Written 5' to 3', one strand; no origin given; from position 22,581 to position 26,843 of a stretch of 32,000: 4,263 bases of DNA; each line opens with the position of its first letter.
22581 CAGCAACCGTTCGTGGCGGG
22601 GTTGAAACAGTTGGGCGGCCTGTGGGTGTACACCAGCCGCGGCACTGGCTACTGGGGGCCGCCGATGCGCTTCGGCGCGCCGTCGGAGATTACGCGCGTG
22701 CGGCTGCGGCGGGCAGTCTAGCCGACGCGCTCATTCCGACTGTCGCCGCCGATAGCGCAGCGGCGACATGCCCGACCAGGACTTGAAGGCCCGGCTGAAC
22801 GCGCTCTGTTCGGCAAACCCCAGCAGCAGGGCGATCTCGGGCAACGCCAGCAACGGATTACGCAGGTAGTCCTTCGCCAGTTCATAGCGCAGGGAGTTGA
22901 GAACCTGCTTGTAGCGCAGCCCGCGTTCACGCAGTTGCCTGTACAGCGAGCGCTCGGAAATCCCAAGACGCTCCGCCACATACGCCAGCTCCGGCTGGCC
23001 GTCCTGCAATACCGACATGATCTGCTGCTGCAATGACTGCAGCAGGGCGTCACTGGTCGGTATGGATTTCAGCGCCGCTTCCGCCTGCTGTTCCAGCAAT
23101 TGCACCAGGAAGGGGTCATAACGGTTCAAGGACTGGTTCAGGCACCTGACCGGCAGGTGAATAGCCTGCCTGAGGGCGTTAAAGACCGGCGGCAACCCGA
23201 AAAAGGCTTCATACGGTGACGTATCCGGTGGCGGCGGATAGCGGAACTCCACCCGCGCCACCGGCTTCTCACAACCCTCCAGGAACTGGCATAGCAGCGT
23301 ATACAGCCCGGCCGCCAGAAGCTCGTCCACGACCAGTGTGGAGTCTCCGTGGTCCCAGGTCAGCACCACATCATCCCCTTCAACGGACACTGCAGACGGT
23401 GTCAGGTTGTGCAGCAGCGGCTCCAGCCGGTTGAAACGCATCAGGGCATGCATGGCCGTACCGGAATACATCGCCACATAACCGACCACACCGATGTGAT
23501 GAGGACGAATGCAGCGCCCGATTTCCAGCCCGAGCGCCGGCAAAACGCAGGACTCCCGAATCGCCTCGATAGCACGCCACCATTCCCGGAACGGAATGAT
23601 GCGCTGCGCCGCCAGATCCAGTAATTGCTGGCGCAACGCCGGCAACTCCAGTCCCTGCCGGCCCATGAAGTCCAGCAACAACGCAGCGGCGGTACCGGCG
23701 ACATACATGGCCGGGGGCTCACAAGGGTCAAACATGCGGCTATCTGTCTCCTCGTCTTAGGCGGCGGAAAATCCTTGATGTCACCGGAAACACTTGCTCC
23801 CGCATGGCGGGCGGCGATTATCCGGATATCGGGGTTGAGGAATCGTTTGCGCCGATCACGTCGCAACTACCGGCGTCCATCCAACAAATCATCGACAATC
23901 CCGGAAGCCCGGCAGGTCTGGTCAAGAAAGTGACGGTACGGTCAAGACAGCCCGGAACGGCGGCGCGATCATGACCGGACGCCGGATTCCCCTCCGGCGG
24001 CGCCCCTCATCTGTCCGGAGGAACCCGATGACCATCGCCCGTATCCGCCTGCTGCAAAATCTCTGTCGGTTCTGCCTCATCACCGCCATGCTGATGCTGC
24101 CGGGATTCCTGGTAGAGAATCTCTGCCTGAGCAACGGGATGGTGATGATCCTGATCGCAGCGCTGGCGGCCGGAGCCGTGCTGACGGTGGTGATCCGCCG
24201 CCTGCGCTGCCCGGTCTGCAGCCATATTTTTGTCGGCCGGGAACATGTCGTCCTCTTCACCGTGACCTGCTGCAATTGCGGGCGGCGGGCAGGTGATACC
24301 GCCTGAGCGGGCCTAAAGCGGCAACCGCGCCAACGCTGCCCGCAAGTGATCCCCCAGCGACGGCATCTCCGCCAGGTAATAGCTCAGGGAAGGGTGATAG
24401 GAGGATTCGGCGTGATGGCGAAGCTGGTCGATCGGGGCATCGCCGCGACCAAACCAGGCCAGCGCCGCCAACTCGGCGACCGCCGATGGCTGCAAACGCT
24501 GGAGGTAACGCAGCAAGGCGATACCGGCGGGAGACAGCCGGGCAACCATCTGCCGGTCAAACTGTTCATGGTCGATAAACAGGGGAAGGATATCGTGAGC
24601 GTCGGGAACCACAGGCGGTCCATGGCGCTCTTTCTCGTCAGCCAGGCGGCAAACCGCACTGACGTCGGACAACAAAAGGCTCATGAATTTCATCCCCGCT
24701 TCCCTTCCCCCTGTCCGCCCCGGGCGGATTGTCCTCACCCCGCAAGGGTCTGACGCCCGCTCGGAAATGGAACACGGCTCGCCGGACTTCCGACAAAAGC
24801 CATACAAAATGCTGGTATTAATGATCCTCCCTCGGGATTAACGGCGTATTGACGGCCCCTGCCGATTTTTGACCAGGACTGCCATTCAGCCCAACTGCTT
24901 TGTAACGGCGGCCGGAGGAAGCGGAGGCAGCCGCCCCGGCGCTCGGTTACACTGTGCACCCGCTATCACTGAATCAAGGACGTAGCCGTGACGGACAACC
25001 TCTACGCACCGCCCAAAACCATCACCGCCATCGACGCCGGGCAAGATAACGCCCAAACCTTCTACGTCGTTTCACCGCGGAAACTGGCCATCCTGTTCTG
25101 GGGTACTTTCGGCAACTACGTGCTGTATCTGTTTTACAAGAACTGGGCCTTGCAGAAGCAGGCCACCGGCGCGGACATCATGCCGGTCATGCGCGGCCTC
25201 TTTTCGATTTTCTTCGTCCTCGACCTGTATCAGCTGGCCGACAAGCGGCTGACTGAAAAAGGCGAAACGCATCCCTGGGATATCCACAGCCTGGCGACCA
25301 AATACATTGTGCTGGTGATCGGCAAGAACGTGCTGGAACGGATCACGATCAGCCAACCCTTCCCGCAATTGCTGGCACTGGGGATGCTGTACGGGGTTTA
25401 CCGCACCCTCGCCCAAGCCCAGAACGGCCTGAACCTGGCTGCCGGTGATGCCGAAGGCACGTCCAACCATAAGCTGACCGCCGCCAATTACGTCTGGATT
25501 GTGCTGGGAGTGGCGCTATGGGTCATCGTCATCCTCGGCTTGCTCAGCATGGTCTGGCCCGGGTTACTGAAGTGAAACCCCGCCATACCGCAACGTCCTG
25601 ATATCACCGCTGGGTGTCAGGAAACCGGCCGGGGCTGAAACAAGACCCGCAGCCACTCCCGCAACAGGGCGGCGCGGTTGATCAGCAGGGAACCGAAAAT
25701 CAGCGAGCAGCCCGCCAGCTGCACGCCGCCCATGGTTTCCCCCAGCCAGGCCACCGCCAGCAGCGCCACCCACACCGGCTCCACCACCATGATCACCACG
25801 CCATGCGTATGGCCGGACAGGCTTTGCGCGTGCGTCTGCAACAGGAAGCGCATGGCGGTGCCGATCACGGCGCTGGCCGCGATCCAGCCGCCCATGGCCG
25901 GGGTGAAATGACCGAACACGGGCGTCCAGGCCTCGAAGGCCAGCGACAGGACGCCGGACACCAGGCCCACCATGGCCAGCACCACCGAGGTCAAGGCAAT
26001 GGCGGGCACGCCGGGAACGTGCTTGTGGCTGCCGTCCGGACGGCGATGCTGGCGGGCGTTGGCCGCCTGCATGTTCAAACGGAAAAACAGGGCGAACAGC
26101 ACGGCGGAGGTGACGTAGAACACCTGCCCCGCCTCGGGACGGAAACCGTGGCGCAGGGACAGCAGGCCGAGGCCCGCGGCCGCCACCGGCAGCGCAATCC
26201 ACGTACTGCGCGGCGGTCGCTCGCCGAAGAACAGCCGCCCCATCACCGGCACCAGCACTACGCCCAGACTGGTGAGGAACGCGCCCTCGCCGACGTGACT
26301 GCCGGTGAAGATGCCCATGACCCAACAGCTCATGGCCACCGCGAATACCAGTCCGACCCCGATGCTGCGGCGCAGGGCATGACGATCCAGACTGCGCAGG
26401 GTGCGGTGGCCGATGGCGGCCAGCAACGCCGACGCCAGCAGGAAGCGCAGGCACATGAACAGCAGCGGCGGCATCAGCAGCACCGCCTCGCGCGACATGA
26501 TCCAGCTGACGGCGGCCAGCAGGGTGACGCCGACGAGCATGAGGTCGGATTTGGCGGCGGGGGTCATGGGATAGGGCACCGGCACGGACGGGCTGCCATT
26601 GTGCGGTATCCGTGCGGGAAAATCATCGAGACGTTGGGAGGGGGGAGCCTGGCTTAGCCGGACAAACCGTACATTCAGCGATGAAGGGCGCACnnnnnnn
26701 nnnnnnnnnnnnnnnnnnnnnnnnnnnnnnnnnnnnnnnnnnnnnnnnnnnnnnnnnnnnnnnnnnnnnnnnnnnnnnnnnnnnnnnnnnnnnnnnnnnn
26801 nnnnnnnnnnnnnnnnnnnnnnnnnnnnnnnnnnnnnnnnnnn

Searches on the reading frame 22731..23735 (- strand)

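Call 15: search_protein_families(library=ncbifam, proteins=[window:22731-23735:-], max_evalue=0.00001)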
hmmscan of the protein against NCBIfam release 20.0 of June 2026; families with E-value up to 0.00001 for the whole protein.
window:22731-23735:- (334 aa): 11 families
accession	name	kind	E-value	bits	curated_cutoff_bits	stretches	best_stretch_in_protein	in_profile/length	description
NF049968.1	QhpR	equivalog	6.3e-54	183.1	250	1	48-329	1-284/284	AraC-like transcriptional regulator QhpR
NF050186.1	TransRegGliRPseudo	equivalog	1.6e-44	152.7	570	1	32-332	33-337/338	AraC family transcriptional regulator GliR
NF053784.1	TranRegCyprAlk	equivalog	2.1e-24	86.5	500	1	66-330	67-335/336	transcriptional regulator CypR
NF007243.0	PRK09685.1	equivalog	1e-14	54.7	199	1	211-331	179-301/303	transcriptional regulator FeaR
NF006902.0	PRK09393.1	equivalog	4.9e-10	39.1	425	1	229-332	219-322/327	transcriptional regulator FtrA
TIGR04094.1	adjacent_YSIRK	equivalog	8.1e-08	31.6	200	1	231-329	290-383/383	YSIRK-targeted surface antigen transcriptional regulator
NF052534.1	RzbtTranRegRhrA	equivalog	7e-07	28.8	500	1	214-331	192-310/312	rhizobactin biosynthesis transcriptional regulator RhrA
NF047455.1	TF_Staph_AryK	equivalog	1.8e-06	26.5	850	1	227-332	154-259/759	transcriptional regulator AryK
NF007860.0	PRK10572.1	equivalog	2e-06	26.9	208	1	213-333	166-286/292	arabinose operon transcriptional regulator AraC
NF010028.0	PRK13503.1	equivalog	2.5e-06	27.1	288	1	237-331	174-272/278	HTH-type transcriptional activator RhaS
NF010025.2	PRK13500.1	equivalog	6.9e-06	25.8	525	1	223-333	169-279/282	HTH-type transcriptional activator RhaR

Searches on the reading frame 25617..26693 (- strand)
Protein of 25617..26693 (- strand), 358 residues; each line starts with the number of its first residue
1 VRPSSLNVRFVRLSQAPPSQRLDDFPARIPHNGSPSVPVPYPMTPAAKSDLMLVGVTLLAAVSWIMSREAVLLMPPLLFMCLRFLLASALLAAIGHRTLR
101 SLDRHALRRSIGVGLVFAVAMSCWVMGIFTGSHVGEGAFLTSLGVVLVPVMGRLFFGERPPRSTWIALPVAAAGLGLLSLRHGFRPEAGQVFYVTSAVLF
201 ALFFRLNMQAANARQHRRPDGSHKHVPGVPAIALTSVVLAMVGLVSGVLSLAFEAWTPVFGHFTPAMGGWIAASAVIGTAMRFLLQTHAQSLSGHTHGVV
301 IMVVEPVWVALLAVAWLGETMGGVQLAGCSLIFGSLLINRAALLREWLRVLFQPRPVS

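Call 12: search_protein_families(library=pfam, proteins=[window:25617-26693:-], max_evalue=0.01)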
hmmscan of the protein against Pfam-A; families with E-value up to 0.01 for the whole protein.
window:25617-26693:- (358 aa): 1 family
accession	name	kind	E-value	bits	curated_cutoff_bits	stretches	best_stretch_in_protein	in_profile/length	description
PF00892.27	EamA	-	7.3e-22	78.5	28.2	2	49-179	3-134/135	EamA-like transporter family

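Call 18: find_related_loci(query=window:25617-26693:-, collection=genome_contigs, flank=10000)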
Query window:25617-26693:- (358 aa) in genome_contigs; peptide patterns used: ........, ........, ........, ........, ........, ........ (x = any residue, [..] = any of these).
96 stretches matched a pattern; 45 encode a relative of the query (tblastn E <= 1e-3); 45 distinct loci.
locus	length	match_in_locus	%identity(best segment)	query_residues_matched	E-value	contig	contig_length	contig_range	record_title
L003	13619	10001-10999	92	18-350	0e+0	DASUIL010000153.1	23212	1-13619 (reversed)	MAG TPA_asm: Fluviicoccus sp. isolate SMAG_U1459 k141_404482, whole genome shotgun sequence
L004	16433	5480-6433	82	35-352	5e-163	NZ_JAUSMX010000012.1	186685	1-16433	MAG: Fluviicoccus sp. isolate E19_maxbin.123 E19_k141_408162, whole genome shotgun sequence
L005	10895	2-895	83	55-352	3e-147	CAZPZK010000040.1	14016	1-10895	MAG TPA_asm: uncultured Moraxellaceae bacterium isolate SRP296810_co1_291 genome assembly, contig: NODE_4908_length_1401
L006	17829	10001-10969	76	25-352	3e-147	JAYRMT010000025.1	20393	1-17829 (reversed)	MAG: Fluviicoccus sp. isolate XM2_XAASGE2bin.9 NODE_1415_length_20393_cov_5.065479, whole genome shotgun sequence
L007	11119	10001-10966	71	31-351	3e-144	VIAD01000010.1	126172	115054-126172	Moraxellaceae bacterium AER2_44_116 diesel_EC_AER2_30_length_126172_cov_85_205619, whole genome shotgun sequence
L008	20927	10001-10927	73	43-351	4e-143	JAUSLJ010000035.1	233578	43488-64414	MAG: Agitococcus sp. isolate E19_concoct.bin.145 E19_k141_154330, whole genome shotgun sequence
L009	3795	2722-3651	69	43-352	1e-139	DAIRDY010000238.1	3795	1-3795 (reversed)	MAG TPA_asm: Moraxellaceae bacterium isolate CTOTU10756 NODE_6648_length_3795_cov_11.760428, whole genome shotgun sequen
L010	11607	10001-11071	64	9-352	1e-131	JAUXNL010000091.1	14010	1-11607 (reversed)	MAG: Moraxellaceae bacterium isolate C1_concoct.bin.94_sub C1_k141_4834, whole genome shotgun sequence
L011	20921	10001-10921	69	43-349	1e-130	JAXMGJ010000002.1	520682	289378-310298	MAG: Agitococcus sp. isolate STL-PRO110 C3.144.fa-2, whole genome shotgun sequence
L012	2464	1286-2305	62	17-352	3e-132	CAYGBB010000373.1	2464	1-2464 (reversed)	MAG TPA_asm: uncultured Moraxellaceae bacterium isolate ERP113451_co1_159 genome assembly, contig: NODE_74499_length_246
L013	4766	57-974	71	43-348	3e-122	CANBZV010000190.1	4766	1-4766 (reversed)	MAG: Moraxellaceae bacterium isolate JR-MC-E-240519-3 genome assembly, contig: JR-MC-E-240519-C27019, whole genome shotg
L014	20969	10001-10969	64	30-352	2e-119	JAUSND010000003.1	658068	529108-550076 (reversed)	MAG: Moraxellaceae bacterium isolate E19_metabat.bin.132_sub E19_k141_401237, whole genome shotgun sequence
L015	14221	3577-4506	66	43-352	2e-119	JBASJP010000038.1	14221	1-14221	MAG: Moraxellaceae bacterium isolate MFD12110_ilm_asm_bin38 k127_223343, whole genome shotgun sequence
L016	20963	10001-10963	58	27-349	4e-111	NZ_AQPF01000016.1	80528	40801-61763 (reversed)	Alcanivorax xiamenensis strain 6-D-6 contig16, whole genome shotgun sequence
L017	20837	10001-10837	66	43-321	2e-110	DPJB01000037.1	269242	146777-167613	MAG TPA_asm: Moraxellaceae bacterium isolate UBA8513 contig_12097, whole genome shotgun sequence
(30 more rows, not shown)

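Call 98: search_protein_families(library=pfam, proteins=[L003:6261-8927:-, L003:9443-9772:+, L004:33-1316:+, L004:1479-1865:+, L004:1938-2378:+, L004:2427-2987:+, L004:3183-3500:+], max_evalue=0.001)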
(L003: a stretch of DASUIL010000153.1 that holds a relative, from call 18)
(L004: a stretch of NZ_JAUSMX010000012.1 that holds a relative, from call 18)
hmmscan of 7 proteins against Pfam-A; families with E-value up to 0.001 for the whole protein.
L003:6261-8927:- (888 aa): 5 families
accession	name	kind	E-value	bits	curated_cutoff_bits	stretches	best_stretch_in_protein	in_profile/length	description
PF02463.25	SMC_N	-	4.5e-15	56.1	40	1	86-716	2-208/220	RecF/RecN/SMC N terminal domain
PF13476.12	AAA_23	-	1.1e-09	39.7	27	1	89-156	2-64/201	AAA domain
PF13304.12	AAA_21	-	1.1e-07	32.7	27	0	111-131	3-23/304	AAA domain, putative AbiEii toxin, Type IV TA system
PF13175.12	AAA_15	-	3.6e-05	24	32.1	1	86-131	3-47/374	AAA ATPase domain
PF13166.12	AAA_13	-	4.5e-05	22.8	36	0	106-143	15-53/713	AAA domain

L003:9443-9772:+ (109 aa): 0 families

L004:33-1316:+ (427 aa): 2 families
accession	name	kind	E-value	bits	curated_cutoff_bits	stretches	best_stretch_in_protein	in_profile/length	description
PF00872.24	Transposase_mut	-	3e-120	402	21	1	37-403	12-377/379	Transposase, Mutator family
PF10551.15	MULE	-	3.3e-06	27.9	27.6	1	209-286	17-99/99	MULE transposase domain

L004:1479-1865:+ (128 aa): 0 families

L004:1938-2378:+ (146 aa): 0 families

L004:2427-2987:+ (186 aa): 1 family
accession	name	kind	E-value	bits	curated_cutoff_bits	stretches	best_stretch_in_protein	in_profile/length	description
PF14300.12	DMP19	-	3.1e-10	41.1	25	1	52-158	2-107/112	DMP19-like protein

L004:3183-3500:+ (105 aa): 0 families
